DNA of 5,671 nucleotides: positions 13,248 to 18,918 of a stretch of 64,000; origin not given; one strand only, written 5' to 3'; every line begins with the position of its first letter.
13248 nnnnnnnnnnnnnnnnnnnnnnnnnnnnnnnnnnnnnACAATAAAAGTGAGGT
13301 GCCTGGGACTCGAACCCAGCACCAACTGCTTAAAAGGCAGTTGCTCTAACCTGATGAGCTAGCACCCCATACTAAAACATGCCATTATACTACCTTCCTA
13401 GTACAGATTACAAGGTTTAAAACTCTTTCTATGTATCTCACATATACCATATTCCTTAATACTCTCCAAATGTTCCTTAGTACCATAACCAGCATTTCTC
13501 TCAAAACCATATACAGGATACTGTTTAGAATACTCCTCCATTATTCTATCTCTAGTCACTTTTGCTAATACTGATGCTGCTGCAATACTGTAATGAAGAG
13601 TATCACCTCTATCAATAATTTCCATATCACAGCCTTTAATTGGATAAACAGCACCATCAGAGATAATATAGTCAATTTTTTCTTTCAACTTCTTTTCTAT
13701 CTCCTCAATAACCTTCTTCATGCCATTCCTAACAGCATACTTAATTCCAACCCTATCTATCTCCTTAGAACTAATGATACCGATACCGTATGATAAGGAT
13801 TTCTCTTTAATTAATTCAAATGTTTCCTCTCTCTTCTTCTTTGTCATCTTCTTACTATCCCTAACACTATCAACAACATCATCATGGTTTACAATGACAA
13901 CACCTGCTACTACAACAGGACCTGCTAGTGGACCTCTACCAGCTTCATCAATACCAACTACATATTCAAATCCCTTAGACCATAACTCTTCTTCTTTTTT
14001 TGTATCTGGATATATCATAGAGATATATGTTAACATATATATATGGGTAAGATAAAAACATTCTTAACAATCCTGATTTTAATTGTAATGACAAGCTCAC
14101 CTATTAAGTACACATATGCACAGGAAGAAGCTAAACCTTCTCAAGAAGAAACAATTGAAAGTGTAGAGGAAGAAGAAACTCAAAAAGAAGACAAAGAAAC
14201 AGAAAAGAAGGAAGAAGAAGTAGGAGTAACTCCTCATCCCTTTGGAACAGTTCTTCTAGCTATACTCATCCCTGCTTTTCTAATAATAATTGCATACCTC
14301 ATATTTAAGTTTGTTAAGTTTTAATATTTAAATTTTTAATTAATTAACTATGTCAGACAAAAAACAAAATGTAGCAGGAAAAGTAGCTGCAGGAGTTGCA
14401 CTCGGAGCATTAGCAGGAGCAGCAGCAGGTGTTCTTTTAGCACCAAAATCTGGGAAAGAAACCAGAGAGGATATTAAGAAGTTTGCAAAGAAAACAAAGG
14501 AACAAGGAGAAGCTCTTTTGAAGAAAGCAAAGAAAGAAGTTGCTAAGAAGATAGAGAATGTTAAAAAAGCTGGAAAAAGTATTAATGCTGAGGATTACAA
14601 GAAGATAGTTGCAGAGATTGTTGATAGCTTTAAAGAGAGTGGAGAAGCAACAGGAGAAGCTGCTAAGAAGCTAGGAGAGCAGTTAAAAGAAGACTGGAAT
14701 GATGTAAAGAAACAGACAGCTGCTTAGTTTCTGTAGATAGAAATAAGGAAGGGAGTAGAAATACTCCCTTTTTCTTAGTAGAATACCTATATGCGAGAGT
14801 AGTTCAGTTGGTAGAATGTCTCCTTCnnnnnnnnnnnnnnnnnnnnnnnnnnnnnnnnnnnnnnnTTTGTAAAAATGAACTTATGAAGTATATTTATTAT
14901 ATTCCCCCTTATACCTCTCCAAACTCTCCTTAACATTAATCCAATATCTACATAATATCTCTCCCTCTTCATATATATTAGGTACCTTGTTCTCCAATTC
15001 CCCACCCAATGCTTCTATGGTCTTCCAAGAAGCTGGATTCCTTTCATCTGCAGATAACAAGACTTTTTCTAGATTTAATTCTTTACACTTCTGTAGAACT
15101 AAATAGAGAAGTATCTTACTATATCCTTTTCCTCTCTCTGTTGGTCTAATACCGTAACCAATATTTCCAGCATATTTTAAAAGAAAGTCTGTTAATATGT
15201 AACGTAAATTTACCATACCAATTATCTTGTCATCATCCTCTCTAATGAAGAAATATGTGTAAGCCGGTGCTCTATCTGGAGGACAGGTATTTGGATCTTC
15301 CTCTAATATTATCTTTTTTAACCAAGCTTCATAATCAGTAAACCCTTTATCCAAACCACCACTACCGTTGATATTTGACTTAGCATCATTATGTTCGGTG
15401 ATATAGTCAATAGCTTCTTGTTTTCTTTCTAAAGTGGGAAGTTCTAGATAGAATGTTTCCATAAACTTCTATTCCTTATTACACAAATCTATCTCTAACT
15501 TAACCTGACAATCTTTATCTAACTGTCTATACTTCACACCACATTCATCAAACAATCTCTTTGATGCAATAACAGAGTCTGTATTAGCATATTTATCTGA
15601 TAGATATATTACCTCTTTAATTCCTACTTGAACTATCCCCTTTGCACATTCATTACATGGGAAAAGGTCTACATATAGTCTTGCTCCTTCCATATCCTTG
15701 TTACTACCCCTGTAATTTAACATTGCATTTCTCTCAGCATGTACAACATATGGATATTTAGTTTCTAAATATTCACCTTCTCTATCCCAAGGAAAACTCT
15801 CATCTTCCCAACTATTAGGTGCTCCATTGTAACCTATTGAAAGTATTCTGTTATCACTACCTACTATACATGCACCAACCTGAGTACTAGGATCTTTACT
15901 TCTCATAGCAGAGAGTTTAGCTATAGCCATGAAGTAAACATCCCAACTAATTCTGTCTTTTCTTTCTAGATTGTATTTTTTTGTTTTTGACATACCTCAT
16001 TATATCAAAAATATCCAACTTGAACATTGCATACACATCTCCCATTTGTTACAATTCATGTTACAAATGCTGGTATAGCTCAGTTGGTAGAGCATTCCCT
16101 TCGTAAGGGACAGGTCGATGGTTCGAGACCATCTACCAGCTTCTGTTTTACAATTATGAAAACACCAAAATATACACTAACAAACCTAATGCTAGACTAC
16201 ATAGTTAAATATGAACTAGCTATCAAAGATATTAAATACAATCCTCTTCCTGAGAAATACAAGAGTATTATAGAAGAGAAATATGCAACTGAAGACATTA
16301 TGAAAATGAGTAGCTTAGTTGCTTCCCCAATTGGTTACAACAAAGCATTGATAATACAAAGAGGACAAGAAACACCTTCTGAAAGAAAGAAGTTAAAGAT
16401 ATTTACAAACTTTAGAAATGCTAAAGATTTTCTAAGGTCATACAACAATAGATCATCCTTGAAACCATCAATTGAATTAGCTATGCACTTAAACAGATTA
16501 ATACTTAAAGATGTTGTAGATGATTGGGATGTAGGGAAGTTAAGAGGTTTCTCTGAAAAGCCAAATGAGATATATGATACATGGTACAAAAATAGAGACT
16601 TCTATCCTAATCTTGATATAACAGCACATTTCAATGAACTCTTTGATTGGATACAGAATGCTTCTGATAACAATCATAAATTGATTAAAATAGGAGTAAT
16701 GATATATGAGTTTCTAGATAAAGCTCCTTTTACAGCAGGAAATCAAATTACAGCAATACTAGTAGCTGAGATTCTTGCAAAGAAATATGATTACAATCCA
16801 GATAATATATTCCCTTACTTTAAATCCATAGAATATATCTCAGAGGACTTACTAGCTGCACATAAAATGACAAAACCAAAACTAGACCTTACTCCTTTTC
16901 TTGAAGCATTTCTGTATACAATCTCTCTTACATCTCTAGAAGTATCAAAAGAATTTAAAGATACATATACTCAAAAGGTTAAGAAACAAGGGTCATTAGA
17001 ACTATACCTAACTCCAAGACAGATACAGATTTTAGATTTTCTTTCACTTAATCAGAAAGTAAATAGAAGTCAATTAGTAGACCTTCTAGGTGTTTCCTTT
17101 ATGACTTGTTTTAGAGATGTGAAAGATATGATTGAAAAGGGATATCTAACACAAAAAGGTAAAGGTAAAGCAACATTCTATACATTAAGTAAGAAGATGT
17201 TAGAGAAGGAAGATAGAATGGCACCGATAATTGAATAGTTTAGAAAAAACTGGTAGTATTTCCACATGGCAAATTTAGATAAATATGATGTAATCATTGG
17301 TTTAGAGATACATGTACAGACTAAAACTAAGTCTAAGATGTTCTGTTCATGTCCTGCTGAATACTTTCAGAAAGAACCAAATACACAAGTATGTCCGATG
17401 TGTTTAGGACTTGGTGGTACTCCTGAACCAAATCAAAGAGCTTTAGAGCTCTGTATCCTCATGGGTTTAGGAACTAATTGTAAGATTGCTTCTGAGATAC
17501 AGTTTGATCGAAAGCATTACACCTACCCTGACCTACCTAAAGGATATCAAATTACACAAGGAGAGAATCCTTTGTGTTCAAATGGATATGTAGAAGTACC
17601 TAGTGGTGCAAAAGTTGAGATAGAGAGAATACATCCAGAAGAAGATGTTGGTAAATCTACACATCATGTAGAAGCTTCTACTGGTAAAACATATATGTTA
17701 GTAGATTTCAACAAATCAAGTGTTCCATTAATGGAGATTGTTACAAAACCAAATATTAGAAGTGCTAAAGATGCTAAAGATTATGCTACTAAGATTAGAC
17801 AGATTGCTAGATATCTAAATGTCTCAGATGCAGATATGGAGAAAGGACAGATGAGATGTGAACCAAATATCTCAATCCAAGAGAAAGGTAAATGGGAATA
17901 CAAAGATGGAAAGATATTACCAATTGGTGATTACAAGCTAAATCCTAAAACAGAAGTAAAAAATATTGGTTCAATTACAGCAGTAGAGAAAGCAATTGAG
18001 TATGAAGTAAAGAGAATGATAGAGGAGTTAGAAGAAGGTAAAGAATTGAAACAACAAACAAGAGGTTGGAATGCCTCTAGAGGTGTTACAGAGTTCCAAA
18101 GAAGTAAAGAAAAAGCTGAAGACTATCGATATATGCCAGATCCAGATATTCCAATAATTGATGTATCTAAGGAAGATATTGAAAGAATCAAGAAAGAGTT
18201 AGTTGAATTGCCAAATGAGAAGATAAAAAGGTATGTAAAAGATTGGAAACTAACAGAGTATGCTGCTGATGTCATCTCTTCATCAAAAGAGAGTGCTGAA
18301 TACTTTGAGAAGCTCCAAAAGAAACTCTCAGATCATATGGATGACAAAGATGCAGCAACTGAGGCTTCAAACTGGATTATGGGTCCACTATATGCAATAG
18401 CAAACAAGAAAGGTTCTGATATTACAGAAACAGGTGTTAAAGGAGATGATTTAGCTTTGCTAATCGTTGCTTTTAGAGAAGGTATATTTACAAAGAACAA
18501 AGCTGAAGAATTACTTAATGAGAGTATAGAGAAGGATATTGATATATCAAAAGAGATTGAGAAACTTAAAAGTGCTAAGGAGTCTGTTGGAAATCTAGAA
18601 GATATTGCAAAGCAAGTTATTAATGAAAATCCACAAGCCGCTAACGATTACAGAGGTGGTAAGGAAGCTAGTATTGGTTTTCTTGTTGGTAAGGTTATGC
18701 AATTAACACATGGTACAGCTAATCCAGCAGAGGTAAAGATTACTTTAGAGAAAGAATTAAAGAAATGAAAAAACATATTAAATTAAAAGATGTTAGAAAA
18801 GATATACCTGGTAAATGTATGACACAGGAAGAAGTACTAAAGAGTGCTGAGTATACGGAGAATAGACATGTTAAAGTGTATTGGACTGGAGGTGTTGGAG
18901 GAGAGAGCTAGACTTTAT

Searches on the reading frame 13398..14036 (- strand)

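Call 9: search_protein_families(library=pfam, proteins=[window:13398-14036:-], max_evalue=0.001)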
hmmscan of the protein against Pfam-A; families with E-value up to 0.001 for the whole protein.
window:13398-14036:- (212 aa): 1 family
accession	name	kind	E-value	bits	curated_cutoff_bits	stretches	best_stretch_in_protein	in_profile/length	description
PF01351.25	RNase_HII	-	3.8e-38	131.8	25.8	1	27-209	1-199/199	Ribonuclease HII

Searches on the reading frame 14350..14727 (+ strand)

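Call 9: search_protein_families(library=pfam, proteins=[window:14350-14727:+], max_evalue=0.001)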
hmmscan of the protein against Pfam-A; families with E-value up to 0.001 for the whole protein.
window:14350-14727:+ (125 aa): 1 family
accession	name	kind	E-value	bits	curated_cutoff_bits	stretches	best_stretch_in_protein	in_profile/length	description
PF12732.12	YtxH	-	1.1e-17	64.6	37.5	1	14-74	2-62/71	YtxH-like protein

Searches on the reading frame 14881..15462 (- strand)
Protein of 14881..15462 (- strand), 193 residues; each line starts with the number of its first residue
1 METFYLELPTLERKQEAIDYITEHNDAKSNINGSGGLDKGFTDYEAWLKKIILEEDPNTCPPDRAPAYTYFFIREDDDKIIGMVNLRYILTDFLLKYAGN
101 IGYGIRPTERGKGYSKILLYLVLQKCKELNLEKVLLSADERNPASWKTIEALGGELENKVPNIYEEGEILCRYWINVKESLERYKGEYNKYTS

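Call 9: search_protein_families(library=pfam, proteins=[window:14881-15462:-], max_evalue=0.001)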
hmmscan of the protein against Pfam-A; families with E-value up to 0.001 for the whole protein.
window:14881-15462:- (193 aa): 3 families
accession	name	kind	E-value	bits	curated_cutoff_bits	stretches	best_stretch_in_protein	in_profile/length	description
PF00583.31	Acetyltransf_1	-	2.7e-11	44.2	20.7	1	63-153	28-115/116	Acetyltransferase (GNAT) family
PF13302.13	Acetyltransf_3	-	2.6e-10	41.6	25.4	1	45-154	38-137/138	Acetyltransferase (GNAT) domain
PF13508.13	Acetyltransf_7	-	0.00046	20.9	27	1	70-136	4-67/84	Acetyltransferase (GNAT) domain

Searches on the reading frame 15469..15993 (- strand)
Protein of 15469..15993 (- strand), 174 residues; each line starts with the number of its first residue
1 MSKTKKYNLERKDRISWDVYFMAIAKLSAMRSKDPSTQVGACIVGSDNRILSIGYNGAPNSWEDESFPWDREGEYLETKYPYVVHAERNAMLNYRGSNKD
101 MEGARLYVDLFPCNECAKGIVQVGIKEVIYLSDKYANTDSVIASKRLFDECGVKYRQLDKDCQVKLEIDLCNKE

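Call 9: search_protein_families(library=pfam, proteins=[window:15469-15993:-], max_evalue=0.001)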
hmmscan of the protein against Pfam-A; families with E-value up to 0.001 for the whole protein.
window:15469-15993:- (174 aa): 2 families
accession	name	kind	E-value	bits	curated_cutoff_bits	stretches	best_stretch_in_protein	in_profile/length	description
PF00383.29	dCMP_cyt_deam_1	-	2e-24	85.9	25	1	16-131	2-101/102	Cytidine and deoxycytidylate deaminase zinc-binding region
PF14437.12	MafB19-deam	-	7e-13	49.1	27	1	16-142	2-113/142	MafB19-like deaminase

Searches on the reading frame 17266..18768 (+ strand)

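Call 9: search_protein_families(library=pfam, proteins=[window:17266-18768:+], max_evalue=0.001)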
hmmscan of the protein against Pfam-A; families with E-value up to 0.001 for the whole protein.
window:17266-18768:+ (500 aa): 2 families
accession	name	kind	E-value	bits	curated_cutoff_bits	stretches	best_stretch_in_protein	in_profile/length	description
PF02934.20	GatB_N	-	1.3e-100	336.6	23.4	1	9-305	1-276/277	GatB/GatE catalytic domain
PF02637.23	GatB_Yqey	-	2.6e-28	99.2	27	1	346-498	2-148/148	GatB domain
